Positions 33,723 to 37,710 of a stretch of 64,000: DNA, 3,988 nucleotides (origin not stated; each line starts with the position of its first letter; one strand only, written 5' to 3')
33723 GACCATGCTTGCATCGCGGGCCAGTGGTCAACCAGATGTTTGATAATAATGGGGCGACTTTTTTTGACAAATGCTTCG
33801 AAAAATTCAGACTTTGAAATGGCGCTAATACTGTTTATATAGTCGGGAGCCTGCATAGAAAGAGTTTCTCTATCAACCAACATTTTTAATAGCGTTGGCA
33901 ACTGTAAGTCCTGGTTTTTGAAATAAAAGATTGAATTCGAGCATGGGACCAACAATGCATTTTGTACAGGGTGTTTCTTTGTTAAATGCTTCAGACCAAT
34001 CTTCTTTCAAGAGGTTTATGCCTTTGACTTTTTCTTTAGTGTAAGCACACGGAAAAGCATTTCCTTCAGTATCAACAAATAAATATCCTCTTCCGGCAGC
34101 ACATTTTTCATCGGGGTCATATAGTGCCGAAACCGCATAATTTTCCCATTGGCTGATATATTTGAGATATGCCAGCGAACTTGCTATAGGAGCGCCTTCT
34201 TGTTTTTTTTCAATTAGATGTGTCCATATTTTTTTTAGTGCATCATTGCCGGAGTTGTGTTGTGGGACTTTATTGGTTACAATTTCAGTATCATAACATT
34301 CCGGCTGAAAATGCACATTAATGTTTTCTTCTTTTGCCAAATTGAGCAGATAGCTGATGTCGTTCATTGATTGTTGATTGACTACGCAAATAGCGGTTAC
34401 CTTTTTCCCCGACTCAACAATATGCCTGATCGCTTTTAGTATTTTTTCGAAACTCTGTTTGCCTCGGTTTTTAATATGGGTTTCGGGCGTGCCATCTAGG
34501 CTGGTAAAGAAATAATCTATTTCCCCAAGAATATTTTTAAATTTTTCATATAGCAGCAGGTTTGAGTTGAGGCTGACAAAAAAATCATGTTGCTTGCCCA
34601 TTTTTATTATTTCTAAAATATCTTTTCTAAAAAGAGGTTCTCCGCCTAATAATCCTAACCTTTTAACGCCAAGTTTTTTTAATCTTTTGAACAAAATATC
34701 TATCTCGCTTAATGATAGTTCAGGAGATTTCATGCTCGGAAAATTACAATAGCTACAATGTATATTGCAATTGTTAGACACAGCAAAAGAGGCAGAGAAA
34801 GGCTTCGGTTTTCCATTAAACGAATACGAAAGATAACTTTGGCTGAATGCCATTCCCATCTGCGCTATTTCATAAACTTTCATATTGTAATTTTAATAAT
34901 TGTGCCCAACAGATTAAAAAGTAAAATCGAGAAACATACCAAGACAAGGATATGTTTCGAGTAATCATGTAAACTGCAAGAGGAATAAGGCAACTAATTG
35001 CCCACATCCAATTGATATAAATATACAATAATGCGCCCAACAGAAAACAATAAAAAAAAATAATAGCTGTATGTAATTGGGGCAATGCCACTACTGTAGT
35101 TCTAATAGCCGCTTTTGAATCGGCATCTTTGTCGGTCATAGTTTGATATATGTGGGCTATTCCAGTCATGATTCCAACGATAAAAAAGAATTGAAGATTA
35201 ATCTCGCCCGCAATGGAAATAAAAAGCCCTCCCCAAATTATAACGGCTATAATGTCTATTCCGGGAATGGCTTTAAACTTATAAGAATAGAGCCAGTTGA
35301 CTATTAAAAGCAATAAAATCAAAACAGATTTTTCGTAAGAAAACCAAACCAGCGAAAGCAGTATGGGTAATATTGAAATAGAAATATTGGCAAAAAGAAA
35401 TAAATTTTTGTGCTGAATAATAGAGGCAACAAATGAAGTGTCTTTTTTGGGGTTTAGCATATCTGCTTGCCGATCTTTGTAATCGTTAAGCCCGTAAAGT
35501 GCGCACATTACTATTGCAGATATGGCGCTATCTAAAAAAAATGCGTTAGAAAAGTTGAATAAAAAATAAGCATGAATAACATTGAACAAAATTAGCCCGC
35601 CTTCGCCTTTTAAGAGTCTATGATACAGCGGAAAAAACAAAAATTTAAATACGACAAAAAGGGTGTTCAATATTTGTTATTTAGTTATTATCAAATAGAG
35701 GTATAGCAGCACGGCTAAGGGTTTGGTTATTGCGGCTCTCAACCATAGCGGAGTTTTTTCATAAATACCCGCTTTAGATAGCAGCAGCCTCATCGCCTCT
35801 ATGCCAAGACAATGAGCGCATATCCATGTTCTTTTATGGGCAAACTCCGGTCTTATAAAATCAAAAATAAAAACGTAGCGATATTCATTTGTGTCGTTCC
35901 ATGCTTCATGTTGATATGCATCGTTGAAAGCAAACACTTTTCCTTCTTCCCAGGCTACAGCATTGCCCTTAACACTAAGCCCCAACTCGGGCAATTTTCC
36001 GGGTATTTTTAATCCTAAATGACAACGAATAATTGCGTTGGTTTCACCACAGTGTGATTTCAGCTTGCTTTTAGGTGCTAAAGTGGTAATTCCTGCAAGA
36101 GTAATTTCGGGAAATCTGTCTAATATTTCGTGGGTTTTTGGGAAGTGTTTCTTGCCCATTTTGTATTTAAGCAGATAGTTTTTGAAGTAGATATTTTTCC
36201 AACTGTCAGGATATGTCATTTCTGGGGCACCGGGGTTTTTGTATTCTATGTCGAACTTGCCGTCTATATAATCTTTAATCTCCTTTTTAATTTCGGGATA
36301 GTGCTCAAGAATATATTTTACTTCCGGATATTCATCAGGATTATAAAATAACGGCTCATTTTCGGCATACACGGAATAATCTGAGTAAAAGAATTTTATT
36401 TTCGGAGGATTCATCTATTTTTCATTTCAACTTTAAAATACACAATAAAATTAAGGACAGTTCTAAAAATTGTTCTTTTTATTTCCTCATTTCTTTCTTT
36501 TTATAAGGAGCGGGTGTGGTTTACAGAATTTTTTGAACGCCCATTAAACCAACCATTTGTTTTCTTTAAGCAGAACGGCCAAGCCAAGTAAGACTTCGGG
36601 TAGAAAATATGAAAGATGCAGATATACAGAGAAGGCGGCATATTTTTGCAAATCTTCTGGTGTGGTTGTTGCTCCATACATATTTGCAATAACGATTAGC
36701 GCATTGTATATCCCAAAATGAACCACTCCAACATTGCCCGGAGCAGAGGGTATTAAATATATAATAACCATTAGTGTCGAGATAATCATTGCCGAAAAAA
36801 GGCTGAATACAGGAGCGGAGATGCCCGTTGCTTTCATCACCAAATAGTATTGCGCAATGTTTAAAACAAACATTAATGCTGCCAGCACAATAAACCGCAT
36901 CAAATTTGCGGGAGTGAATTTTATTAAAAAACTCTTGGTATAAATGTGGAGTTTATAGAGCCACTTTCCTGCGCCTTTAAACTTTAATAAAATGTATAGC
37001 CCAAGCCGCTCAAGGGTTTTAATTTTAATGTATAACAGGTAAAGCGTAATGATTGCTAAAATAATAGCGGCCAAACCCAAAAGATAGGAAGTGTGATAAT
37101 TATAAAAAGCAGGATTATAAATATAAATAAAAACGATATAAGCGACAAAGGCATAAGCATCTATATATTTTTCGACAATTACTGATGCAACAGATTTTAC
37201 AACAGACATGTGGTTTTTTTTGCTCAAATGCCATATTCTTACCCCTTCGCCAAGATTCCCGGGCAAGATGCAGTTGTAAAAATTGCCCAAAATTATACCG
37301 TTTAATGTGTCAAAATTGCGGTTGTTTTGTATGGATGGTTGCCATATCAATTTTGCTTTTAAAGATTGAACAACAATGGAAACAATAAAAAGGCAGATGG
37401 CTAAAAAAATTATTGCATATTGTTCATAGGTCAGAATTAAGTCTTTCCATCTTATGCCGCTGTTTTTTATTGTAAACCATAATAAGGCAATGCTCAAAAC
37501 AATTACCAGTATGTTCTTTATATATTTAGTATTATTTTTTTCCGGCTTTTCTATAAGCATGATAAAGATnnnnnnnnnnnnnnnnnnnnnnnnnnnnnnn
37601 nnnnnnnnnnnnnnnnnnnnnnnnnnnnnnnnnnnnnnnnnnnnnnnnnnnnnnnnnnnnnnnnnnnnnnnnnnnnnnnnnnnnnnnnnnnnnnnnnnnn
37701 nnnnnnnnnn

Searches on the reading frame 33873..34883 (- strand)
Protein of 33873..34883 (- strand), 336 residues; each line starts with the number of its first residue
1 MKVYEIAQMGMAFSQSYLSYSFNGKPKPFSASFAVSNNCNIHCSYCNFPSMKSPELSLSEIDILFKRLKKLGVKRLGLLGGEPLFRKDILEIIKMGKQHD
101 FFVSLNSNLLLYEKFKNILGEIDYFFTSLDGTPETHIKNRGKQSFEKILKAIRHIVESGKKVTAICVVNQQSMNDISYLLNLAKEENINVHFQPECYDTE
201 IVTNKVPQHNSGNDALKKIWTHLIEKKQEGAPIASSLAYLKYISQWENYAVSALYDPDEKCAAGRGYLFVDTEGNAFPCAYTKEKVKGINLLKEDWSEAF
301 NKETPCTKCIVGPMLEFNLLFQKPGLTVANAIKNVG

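Call 8: search_protein_families(library=pfam, proteins=[window:33873-34883:-], max_evalue=0.001)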
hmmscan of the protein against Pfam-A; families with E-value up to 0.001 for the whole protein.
window:33873-34883:- (336 aa): 2 families
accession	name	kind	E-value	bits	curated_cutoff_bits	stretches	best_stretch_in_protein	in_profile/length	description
PF04055.27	Radical_SAM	-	3e-22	80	29.5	1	35-182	3-165/166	Radical SAM superfamily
PF13353.11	Fer4_12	-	0.00015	22.5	22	1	37-101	13-82/137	4Fe-4S single cluster domain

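Call 32: search_protein_families(library=ncbifam, proteins=[window:33873-34883:-], max_evalue=0.00001)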
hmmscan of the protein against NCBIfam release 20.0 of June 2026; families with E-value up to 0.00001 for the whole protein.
window:33873-34883:- (336 aa): 51 families (the best 25 are shown)
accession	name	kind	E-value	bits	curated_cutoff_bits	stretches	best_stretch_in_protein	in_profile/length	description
TIGR03961.1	rSAM_PTO1314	hypoth_equivalog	8.9e-31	107.4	306.05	1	22-320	16-309/332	PTO1314 family radical SAM protein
NF050035.1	rSAM_WgK_link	exception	6.2e-24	84.7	650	1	27-188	7-176/367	radical SAM/SPASM peptide maturase WgkB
TIGR04051.1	rSAM_NirJ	equivalog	3.1e-20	72.5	515.45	1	37-230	10-213/354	heme d1 biosynthesis radical SAM protein NirJ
TIGR04054.1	rSAM_NirJ1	equivalog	1.3e-19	70.1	650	1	32-189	39-203/387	putative heme d1 biosynthesis radical SAM protein NirJ1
TIGR02668.1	moaA_archaeal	equivalog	2.3e-19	69.5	325.25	1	34-224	15-214/303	GTP 3',8-cyclase MoaA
TIGR02666.1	moaA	equivalog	2.4e-19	69.5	284.05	1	34-227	15-224/336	GTP 3',8-cyclase MoaA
NF045646.2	rSAM_Se_TrsS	equivalog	9.7e-18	63.9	490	1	33-197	90-268/441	radical SAM (seleno)protein TrsS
NF045574.1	sacti_mat_StsB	exception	6.4e-17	61.5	625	1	30-192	97-263/466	StsB family radical SAM/SPASM domain sactipeptide maturase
NF001199.0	PRK00164.2-1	equivalog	7.2e-17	61.5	231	1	34-188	17-180/308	GTP 3',8-cyclase MoaA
TIGR04317.1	W_rSAM_matur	equivalog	7.8e-16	58.1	380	1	35-282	10-258/349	tungsten cofactor oxidoreductase radical SAM maturase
TIGR04053.2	TIGR04053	equivalog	1.1e-15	57.8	395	1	26-190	5-180/366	TIGR04053 family radical SAM/SPASM domain-containing protein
TIGR04303.1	GeoRSP_rSAM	equivalog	1.8e-15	57.4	400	1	28-190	4-174/325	GeoRSP system radical SAM/SPASM protein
TIGR04546.1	rSAM_ahbC_deAc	equivalog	2.7e-15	56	650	1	31-189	41-206/390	12,18-didecarboxysiroheme deacetylase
TIGR04250.1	SCM_rSAM_ScmE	equivalog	5.3e-15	55.2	400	1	28-182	2-164/358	SynChlorMet cassette radical SAM/SPASM protein ScmE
TIGR04084.1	rSAM_AF0577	subfamily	1.4e-14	53.8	225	1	36-285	4-249/347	TIGR04084 family radical SAM/SPASM domain-containing protein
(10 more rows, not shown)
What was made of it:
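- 33873..34883 (-): Radical SAM enzyme. calls 8, 32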

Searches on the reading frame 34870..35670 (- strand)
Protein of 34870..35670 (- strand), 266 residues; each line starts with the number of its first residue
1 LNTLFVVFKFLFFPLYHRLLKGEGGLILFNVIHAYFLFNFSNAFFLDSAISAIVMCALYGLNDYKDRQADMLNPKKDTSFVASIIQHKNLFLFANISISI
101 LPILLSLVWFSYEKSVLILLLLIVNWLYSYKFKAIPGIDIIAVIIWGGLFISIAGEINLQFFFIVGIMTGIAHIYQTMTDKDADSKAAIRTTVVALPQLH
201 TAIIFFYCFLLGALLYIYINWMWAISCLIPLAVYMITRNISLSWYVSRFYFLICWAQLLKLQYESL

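Call 8: search_protein_families(library=pfam, proteins=[window:34870-35670:-], max_evalue=0.001)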
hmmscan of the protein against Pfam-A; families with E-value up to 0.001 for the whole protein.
window:34870-35670:- (266 aa): 1 family
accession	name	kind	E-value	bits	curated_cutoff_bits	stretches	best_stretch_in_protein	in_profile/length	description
PF01040.23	UbiA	-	4.8e-13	49.4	34.2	1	49-236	27-226/250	UbiA prenyltransferase family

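Call 32: search_protein_families(library=ncbifam, proteins=[window:34870-35670:-], max_evalue=0.00001)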
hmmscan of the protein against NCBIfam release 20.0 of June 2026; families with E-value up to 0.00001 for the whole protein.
window:34870-35670:- (266 aa): 4 families
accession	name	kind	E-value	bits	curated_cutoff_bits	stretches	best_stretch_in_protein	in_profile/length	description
NF009516.0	PRK12875.1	equivalog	2.1e-11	43.4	205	1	57-236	69-256/292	prenyltransferase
NF008977.0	PRK12324.1-2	equivalog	2e-08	34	234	1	37-163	36-156/297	decaprenyl-phosphate phosphoribosyltransferase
NF010119.0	PRK13595.1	equivalog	4.3e-08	33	248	1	58-243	63-250/292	prenyltransferase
NF009608.0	PRK13105.1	equivalog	3.2e-06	26.5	217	0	57-235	57-246/291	prenyltransferase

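Call 71: search_solved_structures(query=window:34870-35667:-, max_evalue=1)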
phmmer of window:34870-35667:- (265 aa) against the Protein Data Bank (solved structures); distinct sequences matched with E-value up to 1: 0.
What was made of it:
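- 34870..35670 (-): UbiA-family prenyltransferase; subfamily unresolved. calls 8, 32, 71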

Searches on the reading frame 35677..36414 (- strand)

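Call 8: search_protein_families(library=pfam, proteins=[window:35677-36414:-], max_evalue=0.001)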
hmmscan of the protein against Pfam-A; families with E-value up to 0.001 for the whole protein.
window:35677-36414:- (245 aa): 1 family
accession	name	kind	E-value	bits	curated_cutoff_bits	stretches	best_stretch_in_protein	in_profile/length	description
PF05118.21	Asp_Arg_Hydrox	-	2.1e-36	125.6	22.6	1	37-189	2-157/157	Aspartyl/Asparaginyl beta-hydroxylase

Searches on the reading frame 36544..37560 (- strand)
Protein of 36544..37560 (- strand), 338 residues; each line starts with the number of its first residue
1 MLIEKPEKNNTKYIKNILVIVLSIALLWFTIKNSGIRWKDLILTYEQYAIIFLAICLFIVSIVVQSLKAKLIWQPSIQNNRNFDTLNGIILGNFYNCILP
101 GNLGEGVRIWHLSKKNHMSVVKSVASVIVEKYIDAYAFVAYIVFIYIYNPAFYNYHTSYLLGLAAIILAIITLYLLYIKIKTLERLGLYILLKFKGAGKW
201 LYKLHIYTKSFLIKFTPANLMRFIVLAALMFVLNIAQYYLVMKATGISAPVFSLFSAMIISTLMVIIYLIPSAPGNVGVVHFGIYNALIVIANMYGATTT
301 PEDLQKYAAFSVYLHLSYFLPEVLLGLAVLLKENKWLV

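Call 8: search_protein_families(library=pfam, proteins=[window:36544-37560:-], max_evalue=0.001)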
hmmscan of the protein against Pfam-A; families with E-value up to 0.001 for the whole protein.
window:36544-37560:- (338 aa): 1 family
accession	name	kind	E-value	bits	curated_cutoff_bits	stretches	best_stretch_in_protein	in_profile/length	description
PF03706.18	LPG_synthase_TM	-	1.4e-25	90.9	33.4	1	17-288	2-273/302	Lysylphosphatidylglycerol synthase TM region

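Call 32: search_protein_families(library=ncbifam, proteins=[window:36544-37560:-], max_evalue=0.00001)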
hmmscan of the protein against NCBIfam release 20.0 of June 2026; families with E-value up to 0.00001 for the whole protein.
window:36544-37560:- (338 aa): 1 family
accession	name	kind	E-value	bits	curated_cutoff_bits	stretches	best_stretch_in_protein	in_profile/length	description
TIGR00374.1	TIGR00374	subfamily_domain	6.1e-14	52.2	43.2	1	20-299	4-291/323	flippase-like domain-containing protein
